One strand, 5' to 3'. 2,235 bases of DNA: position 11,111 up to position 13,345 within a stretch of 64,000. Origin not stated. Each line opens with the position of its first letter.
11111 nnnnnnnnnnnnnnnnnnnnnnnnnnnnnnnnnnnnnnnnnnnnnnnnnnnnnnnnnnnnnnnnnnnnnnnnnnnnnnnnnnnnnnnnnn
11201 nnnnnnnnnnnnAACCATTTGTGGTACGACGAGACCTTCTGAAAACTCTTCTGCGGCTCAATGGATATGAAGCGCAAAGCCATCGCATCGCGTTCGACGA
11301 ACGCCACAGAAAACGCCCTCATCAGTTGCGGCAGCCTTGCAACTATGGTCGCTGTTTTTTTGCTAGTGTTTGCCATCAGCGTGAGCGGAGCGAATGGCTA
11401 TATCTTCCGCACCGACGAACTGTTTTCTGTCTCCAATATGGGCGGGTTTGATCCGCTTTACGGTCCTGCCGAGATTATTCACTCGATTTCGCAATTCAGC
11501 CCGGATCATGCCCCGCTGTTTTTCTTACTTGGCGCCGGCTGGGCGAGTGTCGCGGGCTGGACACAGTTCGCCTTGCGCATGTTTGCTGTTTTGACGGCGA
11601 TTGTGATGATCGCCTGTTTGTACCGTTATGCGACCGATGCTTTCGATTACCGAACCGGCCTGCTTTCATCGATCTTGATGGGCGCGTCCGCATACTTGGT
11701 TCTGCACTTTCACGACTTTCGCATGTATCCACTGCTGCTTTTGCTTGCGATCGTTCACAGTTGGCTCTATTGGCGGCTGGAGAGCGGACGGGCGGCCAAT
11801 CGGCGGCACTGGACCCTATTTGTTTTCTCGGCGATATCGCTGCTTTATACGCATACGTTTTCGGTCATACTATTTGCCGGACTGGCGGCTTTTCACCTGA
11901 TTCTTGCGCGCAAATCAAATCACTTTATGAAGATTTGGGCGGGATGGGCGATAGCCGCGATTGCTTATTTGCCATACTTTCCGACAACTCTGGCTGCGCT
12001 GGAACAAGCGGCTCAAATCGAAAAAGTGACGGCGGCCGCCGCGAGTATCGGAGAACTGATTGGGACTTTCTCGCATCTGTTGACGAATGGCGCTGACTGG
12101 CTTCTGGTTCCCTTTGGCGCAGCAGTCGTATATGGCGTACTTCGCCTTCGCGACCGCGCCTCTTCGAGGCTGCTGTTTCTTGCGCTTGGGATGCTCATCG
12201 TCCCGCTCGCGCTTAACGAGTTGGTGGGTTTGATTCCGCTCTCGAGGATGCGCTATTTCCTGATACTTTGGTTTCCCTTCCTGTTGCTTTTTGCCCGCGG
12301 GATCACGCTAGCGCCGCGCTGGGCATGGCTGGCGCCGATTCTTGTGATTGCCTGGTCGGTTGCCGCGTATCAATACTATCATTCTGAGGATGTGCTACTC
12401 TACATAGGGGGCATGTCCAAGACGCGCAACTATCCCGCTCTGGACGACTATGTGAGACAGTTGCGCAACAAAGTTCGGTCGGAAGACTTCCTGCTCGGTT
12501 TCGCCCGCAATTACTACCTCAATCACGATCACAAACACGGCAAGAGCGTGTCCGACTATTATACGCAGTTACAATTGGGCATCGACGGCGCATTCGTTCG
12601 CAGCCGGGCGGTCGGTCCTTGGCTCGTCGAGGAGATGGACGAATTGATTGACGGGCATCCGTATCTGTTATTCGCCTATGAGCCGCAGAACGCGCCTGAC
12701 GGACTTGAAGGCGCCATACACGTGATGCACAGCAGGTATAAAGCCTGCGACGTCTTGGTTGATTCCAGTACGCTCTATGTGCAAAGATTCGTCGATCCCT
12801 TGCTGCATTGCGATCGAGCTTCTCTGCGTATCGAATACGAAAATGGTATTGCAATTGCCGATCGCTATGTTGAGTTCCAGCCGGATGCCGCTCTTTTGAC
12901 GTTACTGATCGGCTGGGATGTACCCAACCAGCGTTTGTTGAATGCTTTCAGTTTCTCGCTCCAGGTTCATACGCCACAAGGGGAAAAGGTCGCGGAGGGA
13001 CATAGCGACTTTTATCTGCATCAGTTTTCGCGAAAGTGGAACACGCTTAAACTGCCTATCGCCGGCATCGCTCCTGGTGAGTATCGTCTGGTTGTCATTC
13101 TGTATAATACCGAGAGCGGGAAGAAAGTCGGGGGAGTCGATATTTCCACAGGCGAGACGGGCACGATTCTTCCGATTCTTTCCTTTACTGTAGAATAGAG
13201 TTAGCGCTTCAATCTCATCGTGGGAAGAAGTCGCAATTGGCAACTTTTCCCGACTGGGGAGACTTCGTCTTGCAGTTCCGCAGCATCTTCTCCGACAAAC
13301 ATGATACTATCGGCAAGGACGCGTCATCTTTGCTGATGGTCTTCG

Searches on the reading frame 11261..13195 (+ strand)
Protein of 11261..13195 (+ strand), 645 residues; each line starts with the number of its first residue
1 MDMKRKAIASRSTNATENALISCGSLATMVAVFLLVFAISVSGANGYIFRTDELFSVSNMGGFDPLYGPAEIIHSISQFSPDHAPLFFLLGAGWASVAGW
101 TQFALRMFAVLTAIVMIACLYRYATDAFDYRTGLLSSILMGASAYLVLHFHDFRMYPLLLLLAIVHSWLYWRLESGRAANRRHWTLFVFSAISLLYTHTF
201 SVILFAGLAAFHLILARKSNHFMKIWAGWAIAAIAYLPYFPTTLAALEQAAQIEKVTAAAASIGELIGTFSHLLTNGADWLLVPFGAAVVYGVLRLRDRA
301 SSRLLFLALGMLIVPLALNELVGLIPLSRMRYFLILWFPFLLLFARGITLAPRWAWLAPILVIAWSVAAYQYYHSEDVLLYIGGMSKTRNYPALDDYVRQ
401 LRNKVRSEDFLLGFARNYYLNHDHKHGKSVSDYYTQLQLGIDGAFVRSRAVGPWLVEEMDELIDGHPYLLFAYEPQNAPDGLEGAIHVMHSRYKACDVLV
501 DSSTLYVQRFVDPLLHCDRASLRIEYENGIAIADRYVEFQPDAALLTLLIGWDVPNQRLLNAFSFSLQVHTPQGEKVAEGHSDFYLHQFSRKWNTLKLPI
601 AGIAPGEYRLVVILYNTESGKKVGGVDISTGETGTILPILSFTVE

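Call 23: find_related_loci(query=window:11261-13195:+, collection=genome_contigs, flank=10000)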
Query window:11261-13195:+ (645 aa) in genome_contigs; peptide patterns used: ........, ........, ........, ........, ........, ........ (x = any residue, [..] = any of these).
42 stretches matched a pattern; 16 encode a relative of the query (tblastn E <= 1e-3); 13 distinct loci.
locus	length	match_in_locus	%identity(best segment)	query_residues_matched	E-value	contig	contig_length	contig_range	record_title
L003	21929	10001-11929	89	3-645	0e+0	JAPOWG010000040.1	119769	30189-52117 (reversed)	MAG: Chloroflexota bacterium isolate COS2_bin_19 NODE_83_length_119769_cov_23.349, whole genome shotgun sequence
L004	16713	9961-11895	87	3-645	0e+0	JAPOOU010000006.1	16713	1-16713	MAG: Chloroflexota bacterium isolate APA_bin_42 c_000000589819, whole genome shotgun sequence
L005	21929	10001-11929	89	3-645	0e+0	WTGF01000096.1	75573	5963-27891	MAG: Chloroflexi bacterium isolate CO36386bin_4 NODE_214_length_75573_cov_327.761673, whole genome shotgun sequence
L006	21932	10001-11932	81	2-645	0e+0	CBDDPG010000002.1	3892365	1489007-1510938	MAG: Phototrophicaceae bacterium isolate 7b5d1743-141b-463e-8bbc-2ebe81cf5a4a genome assembly, contig: contig_2, whole g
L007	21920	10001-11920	78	6-645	0e+0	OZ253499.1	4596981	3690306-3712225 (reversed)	MAG: Phototrophicaceae bacterium isolate f32f7c3d-aba4-4ba3-9b6d-0112177554a6 genome assembly, chromosome: 1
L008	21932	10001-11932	80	3-645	0e+0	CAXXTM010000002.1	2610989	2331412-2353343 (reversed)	MAG: Aggregatilineales bacterium isolate 62aee02d-d874-4152-9184-e901ed541c18 genome assembly, contig: contig_2, whole g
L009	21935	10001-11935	91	1-645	0e+0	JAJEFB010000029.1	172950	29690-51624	MAG: Anaerolineae bacterium isolate p16x34bins.65 k141_54928, whole genome shotgun sequence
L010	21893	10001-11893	81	15-645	0e+0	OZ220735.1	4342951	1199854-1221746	MAG: Phototrophicaceae bacterium isolate 252cb3c6-93c9-4785-98a9-44529c25b936 genome assembly, chromosome: 1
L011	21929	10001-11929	79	3-645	0e+0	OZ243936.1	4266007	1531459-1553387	MAG: Phototrophicaceae bacterium isolate 64853fda-3848-4bc4-8a8f-15ee88736876 genome assembly, chromosome: 1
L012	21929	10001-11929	87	3-645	0e+0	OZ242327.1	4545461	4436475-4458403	MAG: Phototrophicaceae bacterium isolate b7996715-af31-4cd3-8209-f9ba1fb8c8b5 genome assembly, chromosome: 1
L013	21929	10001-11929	88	3-645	0e+0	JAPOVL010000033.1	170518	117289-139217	MAG: Chloroflexota bacterium isolate COS1_bin_19 NODE_63_length_170518_cov_194.642, whole genome shotgun sequence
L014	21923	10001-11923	53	3-645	0e+0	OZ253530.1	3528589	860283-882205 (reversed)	MAG: Phototrophicaceae bacterium isolate 0ff4a915-8bd1-459e-aafb-96151c5a32eb genome assembly, chromosome: 3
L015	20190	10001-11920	54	4-645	0e+0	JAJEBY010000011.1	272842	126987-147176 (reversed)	MAG: Anaerolineae bacterium isolate jk18x9bins.61 k141_447202, whole genome shotgun sequence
